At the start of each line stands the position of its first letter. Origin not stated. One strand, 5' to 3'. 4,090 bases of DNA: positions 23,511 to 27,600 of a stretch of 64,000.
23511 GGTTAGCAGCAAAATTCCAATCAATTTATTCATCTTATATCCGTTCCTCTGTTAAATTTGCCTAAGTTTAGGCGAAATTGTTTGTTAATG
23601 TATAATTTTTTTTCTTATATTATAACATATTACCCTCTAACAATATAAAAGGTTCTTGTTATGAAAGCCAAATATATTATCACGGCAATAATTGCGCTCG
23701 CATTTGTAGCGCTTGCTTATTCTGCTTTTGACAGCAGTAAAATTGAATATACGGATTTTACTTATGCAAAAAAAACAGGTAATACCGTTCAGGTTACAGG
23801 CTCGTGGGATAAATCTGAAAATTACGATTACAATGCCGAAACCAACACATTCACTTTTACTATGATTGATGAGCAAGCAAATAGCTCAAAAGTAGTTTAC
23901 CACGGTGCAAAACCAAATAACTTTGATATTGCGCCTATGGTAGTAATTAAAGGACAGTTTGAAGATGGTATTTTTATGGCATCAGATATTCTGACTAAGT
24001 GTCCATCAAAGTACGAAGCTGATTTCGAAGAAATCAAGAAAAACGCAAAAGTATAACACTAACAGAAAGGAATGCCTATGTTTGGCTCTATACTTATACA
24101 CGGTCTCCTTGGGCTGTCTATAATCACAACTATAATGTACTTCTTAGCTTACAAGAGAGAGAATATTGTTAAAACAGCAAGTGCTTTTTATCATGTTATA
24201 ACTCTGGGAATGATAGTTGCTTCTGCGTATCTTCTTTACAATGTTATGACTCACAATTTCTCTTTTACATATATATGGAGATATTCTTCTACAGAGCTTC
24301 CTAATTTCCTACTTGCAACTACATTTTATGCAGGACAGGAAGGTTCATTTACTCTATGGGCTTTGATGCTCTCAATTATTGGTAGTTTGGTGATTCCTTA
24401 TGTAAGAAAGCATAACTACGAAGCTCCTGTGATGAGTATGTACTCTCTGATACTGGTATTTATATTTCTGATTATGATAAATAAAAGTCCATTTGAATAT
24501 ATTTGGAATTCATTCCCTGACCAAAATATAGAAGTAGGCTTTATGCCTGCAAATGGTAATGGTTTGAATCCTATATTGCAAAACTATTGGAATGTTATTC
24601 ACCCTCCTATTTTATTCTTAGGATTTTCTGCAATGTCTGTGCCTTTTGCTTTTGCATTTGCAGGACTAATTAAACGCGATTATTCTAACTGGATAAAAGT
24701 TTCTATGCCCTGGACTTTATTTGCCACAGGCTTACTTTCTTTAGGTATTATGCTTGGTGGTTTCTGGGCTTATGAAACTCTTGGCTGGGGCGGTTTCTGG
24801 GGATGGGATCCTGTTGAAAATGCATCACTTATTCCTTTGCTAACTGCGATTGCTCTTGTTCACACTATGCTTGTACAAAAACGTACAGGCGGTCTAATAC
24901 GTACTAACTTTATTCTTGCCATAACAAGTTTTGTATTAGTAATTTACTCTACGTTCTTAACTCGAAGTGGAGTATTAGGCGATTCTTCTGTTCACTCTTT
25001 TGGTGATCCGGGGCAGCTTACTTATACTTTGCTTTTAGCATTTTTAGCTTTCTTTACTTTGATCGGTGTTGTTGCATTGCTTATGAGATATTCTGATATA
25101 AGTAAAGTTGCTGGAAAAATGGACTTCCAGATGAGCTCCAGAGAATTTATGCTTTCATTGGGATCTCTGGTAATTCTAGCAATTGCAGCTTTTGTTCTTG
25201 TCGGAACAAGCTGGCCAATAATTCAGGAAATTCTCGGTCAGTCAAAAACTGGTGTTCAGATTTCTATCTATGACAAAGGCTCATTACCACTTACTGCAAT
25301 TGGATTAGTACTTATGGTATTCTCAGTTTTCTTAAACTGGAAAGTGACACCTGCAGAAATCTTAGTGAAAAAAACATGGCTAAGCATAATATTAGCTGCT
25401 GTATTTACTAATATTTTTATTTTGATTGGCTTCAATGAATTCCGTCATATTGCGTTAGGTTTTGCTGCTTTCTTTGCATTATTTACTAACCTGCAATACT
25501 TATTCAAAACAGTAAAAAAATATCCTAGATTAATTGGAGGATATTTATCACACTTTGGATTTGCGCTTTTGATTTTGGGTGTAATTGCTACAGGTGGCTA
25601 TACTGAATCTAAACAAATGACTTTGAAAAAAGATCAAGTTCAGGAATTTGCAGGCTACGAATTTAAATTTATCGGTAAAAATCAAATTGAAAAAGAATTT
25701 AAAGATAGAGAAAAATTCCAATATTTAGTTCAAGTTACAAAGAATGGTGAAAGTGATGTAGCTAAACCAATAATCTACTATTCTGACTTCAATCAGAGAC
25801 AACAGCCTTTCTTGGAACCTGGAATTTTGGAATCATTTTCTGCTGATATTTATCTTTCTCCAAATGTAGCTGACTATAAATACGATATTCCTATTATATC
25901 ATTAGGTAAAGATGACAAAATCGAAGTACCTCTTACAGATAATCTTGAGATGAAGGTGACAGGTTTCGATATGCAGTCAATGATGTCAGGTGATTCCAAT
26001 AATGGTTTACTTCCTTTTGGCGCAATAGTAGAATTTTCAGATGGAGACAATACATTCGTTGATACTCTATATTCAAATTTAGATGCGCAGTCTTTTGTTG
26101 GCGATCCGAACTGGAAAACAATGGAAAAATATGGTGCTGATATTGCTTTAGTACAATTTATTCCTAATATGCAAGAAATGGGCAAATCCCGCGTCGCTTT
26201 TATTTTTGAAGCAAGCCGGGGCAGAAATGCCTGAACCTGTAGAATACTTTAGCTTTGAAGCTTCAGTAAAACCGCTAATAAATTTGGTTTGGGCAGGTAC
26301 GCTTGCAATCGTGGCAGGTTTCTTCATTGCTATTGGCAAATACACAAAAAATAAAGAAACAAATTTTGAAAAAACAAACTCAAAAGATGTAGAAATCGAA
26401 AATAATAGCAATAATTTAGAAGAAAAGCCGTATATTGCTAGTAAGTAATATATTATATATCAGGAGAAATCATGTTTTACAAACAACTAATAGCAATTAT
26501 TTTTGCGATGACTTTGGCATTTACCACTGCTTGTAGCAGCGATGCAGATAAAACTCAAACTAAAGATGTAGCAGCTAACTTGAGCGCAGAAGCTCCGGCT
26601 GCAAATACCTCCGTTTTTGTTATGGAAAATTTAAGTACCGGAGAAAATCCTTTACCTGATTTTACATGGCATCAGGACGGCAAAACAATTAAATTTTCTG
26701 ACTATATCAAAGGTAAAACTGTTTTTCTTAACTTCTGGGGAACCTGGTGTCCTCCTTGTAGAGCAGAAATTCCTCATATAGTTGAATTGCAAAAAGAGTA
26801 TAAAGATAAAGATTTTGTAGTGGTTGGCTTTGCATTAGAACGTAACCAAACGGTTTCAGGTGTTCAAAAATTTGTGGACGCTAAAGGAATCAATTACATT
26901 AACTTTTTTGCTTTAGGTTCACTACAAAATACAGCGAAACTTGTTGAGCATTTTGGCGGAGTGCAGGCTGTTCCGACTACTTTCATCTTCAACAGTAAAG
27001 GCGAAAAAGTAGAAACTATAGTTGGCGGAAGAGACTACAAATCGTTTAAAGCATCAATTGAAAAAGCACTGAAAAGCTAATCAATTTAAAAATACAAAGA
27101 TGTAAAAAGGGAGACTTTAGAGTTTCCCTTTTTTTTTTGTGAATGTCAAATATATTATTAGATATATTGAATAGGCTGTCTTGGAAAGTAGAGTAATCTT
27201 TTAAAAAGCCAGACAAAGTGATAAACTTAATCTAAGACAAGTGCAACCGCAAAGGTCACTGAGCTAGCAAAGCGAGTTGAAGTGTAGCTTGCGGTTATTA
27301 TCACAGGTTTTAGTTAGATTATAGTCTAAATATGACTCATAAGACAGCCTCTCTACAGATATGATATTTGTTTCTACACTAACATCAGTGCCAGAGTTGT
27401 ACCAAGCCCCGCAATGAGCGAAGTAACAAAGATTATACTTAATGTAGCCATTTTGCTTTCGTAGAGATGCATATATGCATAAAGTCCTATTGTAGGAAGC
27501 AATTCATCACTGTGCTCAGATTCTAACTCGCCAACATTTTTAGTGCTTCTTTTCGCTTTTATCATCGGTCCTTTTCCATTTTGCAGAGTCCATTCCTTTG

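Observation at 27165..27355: GC-rich, highly self-complementary ~180-nt intergenic element: candidate structured ncRNA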

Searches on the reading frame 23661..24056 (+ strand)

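Call 12: search_protein_families(library=pfam, proteins=[window:23661-24056:+])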
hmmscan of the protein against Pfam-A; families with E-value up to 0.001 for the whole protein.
window:23661-24056:+ (131 aa): 1 family
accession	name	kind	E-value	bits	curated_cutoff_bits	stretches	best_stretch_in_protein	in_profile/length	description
PF03100.22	CcmE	-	3.6e-15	56.6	24.6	1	37-120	16-98/99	CcmE domain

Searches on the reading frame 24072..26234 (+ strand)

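Call 12: search_protein_families(library=pfam, proteins=[window:24072-26234:+])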
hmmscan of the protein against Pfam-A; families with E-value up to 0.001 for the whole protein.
window:24072-26234:+ (720 aa): 2 families
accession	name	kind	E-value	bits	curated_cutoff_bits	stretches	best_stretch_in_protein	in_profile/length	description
PF16327.10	CcmF_C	-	3.5e-27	95.9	28.7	1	330-596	6-282/323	Cytochrome c-type biogenesis protein CcmF C-terminal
PF01578.25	Cytochrom_C_asm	-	2.1e-26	93.4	29.9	1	90-299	5-206/212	Cytochrome C assembly protein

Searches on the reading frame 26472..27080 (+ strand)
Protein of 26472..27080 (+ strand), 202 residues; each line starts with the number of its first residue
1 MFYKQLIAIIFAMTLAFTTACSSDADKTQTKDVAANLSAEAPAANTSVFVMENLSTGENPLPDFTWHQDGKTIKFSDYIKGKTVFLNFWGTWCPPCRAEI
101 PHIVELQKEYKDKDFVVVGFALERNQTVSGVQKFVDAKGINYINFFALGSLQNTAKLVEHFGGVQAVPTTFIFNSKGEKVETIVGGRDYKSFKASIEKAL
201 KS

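Call 12: search_protein_families(library=pfam, proteins=[window:26472-27080:+])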
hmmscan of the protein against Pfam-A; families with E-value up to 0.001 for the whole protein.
window:26472-27080:+ (202 aa): 5 families
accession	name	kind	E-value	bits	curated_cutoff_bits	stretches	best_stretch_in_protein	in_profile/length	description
PF08534.16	Redoxin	-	3.2e-22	79.4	26.6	1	59-188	4-137/148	Redoxin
PF00578.27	AhpC-TSA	-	6.5e-20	71.8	26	1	59-177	3-119/124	AhpC/TSA family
PF00085.26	Thioredoxin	-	1.1e-10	41.9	23.5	1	74-128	9-64/103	Thioredoxin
PF13905.12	Thioredoxin_8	-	1.7e-10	41.5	27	1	81-178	1-93/94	Thioredoxin-like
PF13098.12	Thioredoxin_2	-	3.8e-07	30.8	27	1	80-194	4-102/104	Thioredoxin-like domain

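Call 14: find_encoding_contigs(protein=window:26472-27080:+, flank=3000, max_places=10)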
Protein window:26472-27080:+ (202 aa): no gene with exactly this product is on record in the collection.

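Call 15: find_related_loci(query=window:26472-27080:+, collection=genome_contigs, flank=3000)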
Query window:26472-27080:+ (202 aa) in genome_contigs; peptide patterns used: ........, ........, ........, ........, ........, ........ (x = any residue, [..] = any of these).
600 stretches matched a pattern (row limit reached: there are more); 421 encode a relative of the query (tblastn E <= 1e-3); the best 80 are kept; 80 distinct loci.
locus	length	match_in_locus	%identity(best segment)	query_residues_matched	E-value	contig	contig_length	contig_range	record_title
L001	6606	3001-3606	68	1-200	1e-92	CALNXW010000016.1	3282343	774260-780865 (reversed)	MAG: uncultured bacterium isolate LOGT_bin.0142 genome assembly, contig: contig_9981, whole genome shotgun sequence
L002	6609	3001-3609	67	1-200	3e-89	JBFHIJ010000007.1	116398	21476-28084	MAG: Chlorobiota bacterium isolate Mix_sand07.2021.05.G.35 k141_2433404_length_116398_cov_12.8717, whole genome shotgun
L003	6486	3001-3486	47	38-201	3e-48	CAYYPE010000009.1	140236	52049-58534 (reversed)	MAG TPA_asm: uncultured Hyphomicrobiales bacterium isolate binchicken_co58_170 genome assembly, contig: NODE_94_length_1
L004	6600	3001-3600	43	4-200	2e-47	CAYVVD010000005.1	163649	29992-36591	MAG TPA_asm: uncultured Hyphomicrobiales bacterium isolate SRP141376_co3_220 genome assembly, contig: NODE_99_length_163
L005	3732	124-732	40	7-201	5e-47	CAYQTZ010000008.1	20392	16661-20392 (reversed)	MAG TPA_asm: uncultured Hyphomicrobiales bacterium isolate SRP319275_co2_101 genome assembly, contig: NODE_2021_length_2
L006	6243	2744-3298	45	18-201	1e-46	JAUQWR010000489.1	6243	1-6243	MAG: Candidatus Kapaibacterium sp. isolate BIN8 contig_197393, whole genome shotgun sequence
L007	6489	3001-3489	47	36-201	2e-46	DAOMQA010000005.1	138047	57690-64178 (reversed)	MAG TPA_asm: Candidatus Kapaibacterium sp. isolate AMR_MDS_5846 NODE_54_length_138047_cov_8.666944, whole genome shotgun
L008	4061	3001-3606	41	9-200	6e-46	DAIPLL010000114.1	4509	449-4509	MAG TPA_asm: Candidatus Kapaibacterium sp. isolate CTOTU27326 NODE_264_length_4509_cov_9.734845, whole genome shotgun se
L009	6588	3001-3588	41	7-202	1e-45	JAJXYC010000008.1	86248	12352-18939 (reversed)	MAG: Bacteroidetes bacterium isolate BP6.bin56 NODE_419_length_86248_cov_3.310830, whole genome shotgun sequence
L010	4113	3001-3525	43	6-201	2e-45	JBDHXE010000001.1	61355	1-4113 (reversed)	MAG: Chlorobiota bacterium isolate AS-MESO-3CA.185 NODE_1931_length_61355_cov_3.482637, whole genome shotgun sequence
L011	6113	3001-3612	42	10-201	4e-45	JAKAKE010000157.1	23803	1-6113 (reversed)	MAG: Bacteroidetes bacterium isolate WY4.bin46 NODE_2513_length_23803_cov_1.951343, whole genome shotgun sequence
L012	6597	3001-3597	39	1-200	1e-44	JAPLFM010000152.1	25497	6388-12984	MAG: Candidatus Kapaibacterium sp. isolate LacPavin_0818_WC45_MAG_29_7 LacPavin_0818_WC45_scaffold_198394, whole genome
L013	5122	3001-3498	43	32-201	1e-44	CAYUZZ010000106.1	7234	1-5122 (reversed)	MAG TPA_asm: uncultured Hyphomicrobiales bacterium isolate SRP118108_co5_124 genome assembly, contig: NODE_12821_length_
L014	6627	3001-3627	38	1-199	2e-44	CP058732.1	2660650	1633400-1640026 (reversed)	MAG: Candidatus Kapaibacterium sp. isolate Ch6 chromosome, complete genome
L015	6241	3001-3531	42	19-202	4e-44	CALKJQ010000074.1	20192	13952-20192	MAG: Candidatus Kapabacteria bacterium isolate N1_Bin_MAXBIN__161_1 genome assembly, contig: c_000000123092, whole genom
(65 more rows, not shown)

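Call 87: search_protein_families(library=ncbifam, proteins=[window:26472-27080:+], max_evalue=0.01)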
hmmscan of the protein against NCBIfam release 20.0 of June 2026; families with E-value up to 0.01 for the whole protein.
window:26472-27080:+ (202 aa): 16 families
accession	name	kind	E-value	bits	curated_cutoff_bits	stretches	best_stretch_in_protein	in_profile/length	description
NF002854.0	PRK03147.1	subfamily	1.9e-24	86.5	170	1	56-193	38-166/176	thiol-disulfide oxidoreductase ResA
NF047696.1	ThlDiSintTplARhiz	equivalog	7e-23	81.5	230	1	9-194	23-208/219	thiol:disulfide interchange protein TlpA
NF041202.1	StoA_CxxC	exception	1.5e-15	57.5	210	1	80-187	51-152/163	endospore biogenesis thiol-disulfide oxidoreductase StoA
TIGR00385.1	dsbE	subfamily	7e-12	45.3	123.15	1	67-196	49-167/173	DsbE family thiol:disulfide interchange protein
TIGR01068.1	thioredoxin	equivalog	7.5e-11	42.1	96.8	1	77-127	8-59/101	thioredoxin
NF041054.1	WAxxUGC_long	equivalog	9.4e-08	31.7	300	1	32-142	61-163/354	ResA-like WAxxUGC motif-containing protein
NF011941.0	PRK15412.1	equivalog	1e-07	31.7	359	1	68-177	55-153/185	thiol:disulfide interchange protein DsbE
NF047697.1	ThioredTrxAClost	equivalog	3.7e-07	30.3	140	1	82-113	18-49/105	thioredoxin TrxA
NF010625.0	PRK14018.1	equivalog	6.1e-07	28.3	522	1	48-186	25-158/521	bifunctional peptide-methionine (S)-S-oxide reductase MsrA/peptide-methionine (R)-S-oxide reductase MsrB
TIGR01126.1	pdi_dom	equivalog_domain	8.3e-06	26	107.2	1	75-125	6-58/105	protein disulfide-isomerase domain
NF006898.0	PRK09381.1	equivalog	1.1e-05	25.8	138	1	83-150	23-86/109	thioredoxin TrxA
NF008229.0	PRK10996.1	equivalog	1.4e-05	24.9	125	1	80-129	50-99/141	thioredoxin TrxC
TIGR01130.1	ER_PDI_fam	subfamily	0.0002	21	344.25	1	81-119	363-401/476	protein disulfide-isomerase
NF038285.1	deiodinase_rel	hypoth_equivalog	0.00023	20.7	250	1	59-117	180-241/347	deiodinase family protein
NF006960.0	PRK09437.1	equivalog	0.0016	18.4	140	1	51-142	1-89/156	thioredoxin-dependent thiol peroxidase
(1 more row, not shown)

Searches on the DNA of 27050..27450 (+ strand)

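Call 4: search_rna_families(source=window, start=27050, end=27450, threshold=evalue, max_evalue=10, show_alignments=3)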
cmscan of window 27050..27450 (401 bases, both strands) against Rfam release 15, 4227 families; matches with E-value up to 10: 17.
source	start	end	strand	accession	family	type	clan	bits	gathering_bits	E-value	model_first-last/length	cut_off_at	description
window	27097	27177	-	RF02029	sraA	Gene; sRNA;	-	34.2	56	0.0011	1-95/95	no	sraA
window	27097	27149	-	RF02066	STnc320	Gene; sRNA;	-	26.3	50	0.0073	1-55/55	no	Salmonella enterica sRNA STnc320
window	27090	27159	+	RF02434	SpF39_sRNA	Gene; sRNA;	-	25.6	60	0.39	1-109/109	no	Streptococcus sRNA SpF39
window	27098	27172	-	RF02059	STnc50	Gene; sRNA;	-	20.6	55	0.47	1-84/84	no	Salmonella enterica sRNA STnc40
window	27094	27158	+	RF01808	MicX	Gene; sRNA;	-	20.1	75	0.027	1-194/194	no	MicX Vibrio cholerae sRNA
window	27051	27135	+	RF04184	BTnc060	Gene; sRNA;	-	19.2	228.9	0.99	1-213/213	no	Bacteroides sRNA BTnc060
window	27050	27138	+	RF04182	GibS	Gene; sRNA;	-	19.1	115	2.4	68-142/142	5'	GibS sRNA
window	27127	27212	-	RF02106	DLEU2_2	Gene; lncRNA;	-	18.1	45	7.4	1-90/90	no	Deleted in lymphocytic leukemia 2 conserved region 2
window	27073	27140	+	RF02053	STnc430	Gene; sRNA;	-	17.7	47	2.5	1-162/162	no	Enterobacterial sRNA STnc430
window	27050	27143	+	RF00558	L20_leader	Cis-reg; leader;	-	17.6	58.7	0.58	37-127/127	5'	Ribosomal protein L20 leader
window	27061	27138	+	RF02551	DapZ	Cis-reg;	-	16.9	56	2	1-78/78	no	ABC transporter regulator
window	27050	27140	-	RF01808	MicX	Gene; sRNA;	-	15.8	75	0.37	1-108/194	3'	MicX Vibrio cholerae sRNA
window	27050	27137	+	RF01673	PhrS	Gene; sRNA;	-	14.3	37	0.22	129-212/212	5'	PhrS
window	27103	27135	-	RF04157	MIR9486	Gene; miRNA;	-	14.1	100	5.7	1-119/119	no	MIR9486 microRNA precursor family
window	27103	27214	-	RF00082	SraG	Gene; sRNA;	-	13.9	50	6.8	1-177/177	no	SraG RNA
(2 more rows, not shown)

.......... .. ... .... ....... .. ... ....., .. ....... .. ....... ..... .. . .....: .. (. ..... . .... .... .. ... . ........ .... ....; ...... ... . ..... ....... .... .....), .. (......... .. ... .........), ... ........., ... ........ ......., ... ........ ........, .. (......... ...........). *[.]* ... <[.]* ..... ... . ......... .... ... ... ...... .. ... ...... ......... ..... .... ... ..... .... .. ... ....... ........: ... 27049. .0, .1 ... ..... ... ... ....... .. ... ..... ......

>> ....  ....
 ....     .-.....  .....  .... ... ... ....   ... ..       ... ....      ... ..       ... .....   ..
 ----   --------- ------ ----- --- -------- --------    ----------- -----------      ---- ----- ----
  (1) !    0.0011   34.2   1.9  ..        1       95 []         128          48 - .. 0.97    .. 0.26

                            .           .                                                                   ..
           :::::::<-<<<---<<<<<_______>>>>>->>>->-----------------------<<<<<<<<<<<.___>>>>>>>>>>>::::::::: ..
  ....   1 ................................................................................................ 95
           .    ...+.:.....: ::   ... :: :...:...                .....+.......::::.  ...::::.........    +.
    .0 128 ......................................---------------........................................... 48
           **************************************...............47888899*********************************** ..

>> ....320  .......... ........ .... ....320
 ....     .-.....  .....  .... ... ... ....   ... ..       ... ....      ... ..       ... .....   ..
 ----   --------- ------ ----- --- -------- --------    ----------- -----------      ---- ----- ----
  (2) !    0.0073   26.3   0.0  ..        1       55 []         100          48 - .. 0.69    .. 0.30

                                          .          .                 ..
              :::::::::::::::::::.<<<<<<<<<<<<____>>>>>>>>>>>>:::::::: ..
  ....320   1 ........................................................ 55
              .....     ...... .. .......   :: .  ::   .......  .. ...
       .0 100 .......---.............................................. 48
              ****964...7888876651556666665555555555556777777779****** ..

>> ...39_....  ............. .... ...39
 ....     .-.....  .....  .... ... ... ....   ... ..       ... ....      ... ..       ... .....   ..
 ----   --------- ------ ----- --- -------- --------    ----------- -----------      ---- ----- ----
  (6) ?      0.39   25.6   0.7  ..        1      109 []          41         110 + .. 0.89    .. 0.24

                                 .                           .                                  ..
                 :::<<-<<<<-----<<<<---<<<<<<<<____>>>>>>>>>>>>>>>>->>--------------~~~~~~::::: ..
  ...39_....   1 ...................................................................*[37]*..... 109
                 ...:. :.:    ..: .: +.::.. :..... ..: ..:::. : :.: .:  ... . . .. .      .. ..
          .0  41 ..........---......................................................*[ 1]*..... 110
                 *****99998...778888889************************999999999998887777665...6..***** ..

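Call 25: search_dna_similar(query=window:27134-27373:+, collection=phages, mode=distant, max_evalue=1)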
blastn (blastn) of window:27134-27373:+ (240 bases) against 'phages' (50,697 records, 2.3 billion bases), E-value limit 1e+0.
Records with a match: 5; places in all: 5; records where one place covers at least 80% of the query: 0.
Best place of each record, by identity: 95-99% 5.
By first word of the organism name: Carnobacterium 5.
By host as written in the record: Carnobacterium divergens 5.
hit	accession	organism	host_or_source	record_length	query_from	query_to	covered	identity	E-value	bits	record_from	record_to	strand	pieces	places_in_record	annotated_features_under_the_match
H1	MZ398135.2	Carnobacterium phage cd2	Carnobacterium divergens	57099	47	70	10%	95.8%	8e-1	40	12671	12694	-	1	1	putative minor capsid protein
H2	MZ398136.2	Carnobacterium phage cd3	Carnobacterium divergens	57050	47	70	10%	95.8%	8e-1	40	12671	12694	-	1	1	putative minor capsid protein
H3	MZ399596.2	Carnobacterium phage cd4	Carnobacterium divergens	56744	47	70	10%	95.8%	8e-1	40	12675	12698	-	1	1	putative minor capsid protein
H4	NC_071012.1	Carnobacterium phage cd2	Carnobacterium divergens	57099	47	70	10%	95.8%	8e-1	40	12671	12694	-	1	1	tail length tape measure protein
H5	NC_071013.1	Carnobacterium phage cd4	Carnobacterium divergens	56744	47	70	10%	95.8%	8e-1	40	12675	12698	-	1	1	tail length tape measure protein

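Call 26: search_dna_similar(query=window:27134-27373:+, collection=plasmids, mode=distant, max_evalue=1)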
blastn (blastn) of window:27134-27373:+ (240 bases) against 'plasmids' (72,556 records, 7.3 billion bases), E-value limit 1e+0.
Records with a match: 1; places in all: 1; records where one place covers at least 80% of the query: 0.
Best place of each record, by identity: 90-95% 1.
By first word of the organism name: Listeria 1.
By predicted mobility (MOB-suite, as given by PLSDB): non-mobilizable 1.
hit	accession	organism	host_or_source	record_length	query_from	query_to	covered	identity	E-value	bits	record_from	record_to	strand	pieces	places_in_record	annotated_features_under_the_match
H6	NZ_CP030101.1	Listeria monocytogenes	Environment,water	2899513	51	81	13%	93.5%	6e-2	45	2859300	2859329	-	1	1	none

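Call 88: search_rna_families(source=window, start=27168, end=27356, threshold=evalue, max_evalue=10)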
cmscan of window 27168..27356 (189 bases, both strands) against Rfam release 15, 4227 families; matches with E-value up to 10: 1.
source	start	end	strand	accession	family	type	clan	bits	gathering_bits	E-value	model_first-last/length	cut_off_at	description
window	27269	27346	+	RF03136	S10-Clostridia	Cis-reg; leader;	-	11.3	35.1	5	1-81/81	no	S10-Clostridia ribosomal protein leader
